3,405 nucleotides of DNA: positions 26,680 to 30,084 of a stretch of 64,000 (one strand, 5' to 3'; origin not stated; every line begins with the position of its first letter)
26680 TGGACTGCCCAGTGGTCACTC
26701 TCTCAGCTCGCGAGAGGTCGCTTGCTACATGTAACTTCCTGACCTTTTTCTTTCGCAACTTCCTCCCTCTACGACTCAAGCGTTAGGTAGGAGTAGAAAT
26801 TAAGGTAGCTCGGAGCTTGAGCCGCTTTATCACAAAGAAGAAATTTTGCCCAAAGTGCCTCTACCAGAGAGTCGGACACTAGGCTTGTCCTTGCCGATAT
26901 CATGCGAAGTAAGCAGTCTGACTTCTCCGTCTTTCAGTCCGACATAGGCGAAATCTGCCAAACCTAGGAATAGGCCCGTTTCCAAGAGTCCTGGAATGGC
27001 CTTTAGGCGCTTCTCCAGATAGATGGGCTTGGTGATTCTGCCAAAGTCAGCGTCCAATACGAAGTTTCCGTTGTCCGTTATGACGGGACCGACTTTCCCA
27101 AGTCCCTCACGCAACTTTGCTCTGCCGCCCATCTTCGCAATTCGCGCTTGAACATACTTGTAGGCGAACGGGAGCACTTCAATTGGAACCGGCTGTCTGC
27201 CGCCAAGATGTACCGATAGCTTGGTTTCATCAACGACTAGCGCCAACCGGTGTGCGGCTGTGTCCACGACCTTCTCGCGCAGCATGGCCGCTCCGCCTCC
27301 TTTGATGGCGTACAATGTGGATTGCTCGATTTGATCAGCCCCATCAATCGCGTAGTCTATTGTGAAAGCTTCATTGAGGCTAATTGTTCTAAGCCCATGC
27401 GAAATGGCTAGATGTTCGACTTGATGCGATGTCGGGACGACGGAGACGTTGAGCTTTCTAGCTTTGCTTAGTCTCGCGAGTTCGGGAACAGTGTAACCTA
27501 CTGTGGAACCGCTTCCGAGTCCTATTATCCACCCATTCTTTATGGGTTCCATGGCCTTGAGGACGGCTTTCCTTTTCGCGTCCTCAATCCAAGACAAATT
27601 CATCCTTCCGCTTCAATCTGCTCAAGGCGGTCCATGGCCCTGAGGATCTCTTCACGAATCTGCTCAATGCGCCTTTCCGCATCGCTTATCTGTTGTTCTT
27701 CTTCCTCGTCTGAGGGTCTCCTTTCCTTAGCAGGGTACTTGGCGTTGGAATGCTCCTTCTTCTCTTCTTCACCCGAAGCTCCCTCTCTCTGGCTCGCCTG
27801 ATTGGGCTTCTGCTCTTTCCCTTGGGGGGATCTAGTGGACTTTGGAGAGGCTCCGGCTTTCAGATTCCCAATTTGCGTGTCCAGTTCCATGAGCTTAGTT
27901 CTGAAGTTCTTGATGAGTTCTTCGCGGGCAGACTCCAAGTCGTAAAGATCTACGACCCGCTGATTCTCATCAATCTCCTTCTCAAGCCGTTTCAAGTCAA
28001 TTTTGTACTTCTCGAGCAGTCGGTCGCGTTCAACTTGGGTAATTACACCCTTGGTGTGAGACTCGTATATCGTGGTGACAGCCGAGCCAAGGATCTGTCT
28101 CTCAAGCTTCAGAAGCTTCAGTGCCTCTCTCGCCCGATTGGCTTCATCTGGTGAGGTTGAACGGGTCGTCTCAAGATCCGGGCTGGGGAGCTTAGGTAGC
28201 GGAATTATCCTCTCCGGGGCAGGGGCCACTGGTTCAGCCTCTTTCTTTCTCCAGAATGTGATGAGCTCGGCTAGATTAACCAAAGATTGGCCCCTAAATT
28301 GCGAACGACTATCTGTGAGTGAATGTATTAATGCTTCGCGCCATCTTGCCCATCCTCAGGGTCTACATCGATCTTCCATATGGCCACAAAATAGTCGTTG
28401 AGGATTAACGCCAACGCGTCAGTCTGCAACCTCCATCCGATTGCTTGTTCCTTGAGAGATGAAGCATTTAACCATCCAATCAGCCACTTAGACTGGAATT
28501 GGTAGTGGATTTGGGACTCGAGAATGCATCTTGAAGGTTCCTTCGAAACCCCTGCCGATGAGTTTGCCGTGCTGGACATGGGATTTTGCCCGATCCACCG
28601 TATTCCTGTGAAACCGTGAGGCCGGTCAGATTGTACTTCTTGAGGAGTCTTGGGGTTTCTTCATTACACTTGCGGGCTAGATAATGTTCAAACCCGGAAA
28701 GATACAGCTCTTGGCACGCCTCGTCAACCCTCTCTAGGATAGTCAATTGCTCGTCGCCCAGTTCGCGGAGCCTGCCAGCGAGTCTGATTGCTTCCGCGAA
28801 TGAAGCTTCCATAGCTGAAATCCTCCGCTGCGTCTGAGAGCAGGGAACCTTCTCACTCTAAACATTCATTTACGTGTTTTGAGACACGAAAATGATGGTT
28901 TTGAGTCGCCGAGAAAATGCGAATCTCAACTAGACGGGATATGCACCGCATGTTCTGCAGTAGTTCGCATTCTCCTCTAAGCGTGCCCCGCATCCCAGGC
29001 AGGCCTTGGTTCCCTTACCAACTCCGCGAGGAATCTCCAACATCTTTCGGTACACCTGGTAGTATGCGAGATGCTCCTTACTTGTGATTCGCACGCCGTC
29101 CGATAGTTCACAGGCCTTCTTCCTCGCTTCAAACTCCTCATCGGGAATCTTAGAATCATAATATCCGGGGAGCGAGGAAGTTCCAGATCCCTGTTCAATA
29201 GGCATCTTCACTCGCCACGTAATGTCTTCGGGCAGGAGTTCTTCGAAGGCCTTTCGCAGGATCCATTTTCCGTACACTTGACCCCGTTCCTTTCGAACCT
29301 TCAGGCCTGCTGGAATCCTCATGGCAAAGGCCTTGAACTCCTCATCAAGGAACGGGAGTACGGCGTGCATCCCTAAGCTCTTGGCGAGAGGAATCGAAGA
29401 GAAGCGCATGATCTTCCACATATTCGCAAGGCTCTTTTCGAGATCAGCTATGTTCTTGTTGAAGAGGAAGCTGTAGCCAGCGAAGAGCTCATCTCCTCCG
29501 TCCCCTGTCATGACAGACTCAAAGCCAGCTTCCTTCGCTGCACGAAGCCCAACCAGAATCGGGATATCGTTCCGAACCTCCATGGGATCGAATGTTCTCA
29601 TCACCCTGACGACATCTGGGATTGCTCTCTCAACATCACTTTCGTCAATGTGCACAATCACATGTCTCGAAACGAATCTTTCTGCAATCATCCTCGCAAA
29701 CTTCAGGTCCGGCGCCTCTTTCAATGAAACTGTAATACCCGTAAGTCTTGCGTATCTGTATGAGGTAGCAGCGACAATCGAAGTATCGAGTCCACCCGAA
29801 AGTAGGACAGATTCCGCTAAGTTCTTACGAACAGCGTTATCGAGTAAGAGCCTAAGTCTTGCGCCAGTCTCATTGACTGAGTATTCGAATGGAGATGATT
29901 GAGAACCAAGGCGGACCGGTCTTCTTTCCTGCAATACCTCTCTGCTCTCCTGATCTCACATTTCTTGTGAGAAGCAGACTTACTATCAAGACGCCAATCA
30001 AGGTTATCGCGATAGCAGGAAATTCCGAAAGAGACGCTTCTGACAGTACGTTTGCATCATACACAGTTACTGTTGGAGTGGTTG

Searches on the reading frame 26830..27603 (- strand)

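Call 83: search_protein_families(library=pfam, proteins=[window:26830-27603:-], max_evalue=0.001)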
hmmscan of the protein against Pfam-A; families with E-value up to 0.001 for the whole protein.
window:26830-27603:- (257 aa): 1 family
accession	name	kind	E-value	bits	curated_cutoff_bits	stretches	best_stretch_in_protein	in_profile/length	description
PF06026.20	Rib_5-P_isom_A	-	1.5e-57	194.4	26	1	55-226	2-173/173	Ribose 5-phosphate isomerase A (phosphoriboisomerase A)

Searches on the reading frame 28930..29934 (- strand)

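Call 83: search_protein_families(library=pfam, proteins=[window:28930-29934:-], max_evalue=0.001)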
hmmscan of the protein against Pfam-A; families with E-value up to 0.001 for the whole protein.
window:28930-29934:- (334 aa): 1 family
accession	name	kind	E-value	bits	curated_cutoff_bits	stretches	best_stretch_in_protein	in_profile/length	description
PF00733.27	Asn_synthase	-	1.6e-41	143.6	21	2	27-163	2-144/354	Asparagine synthase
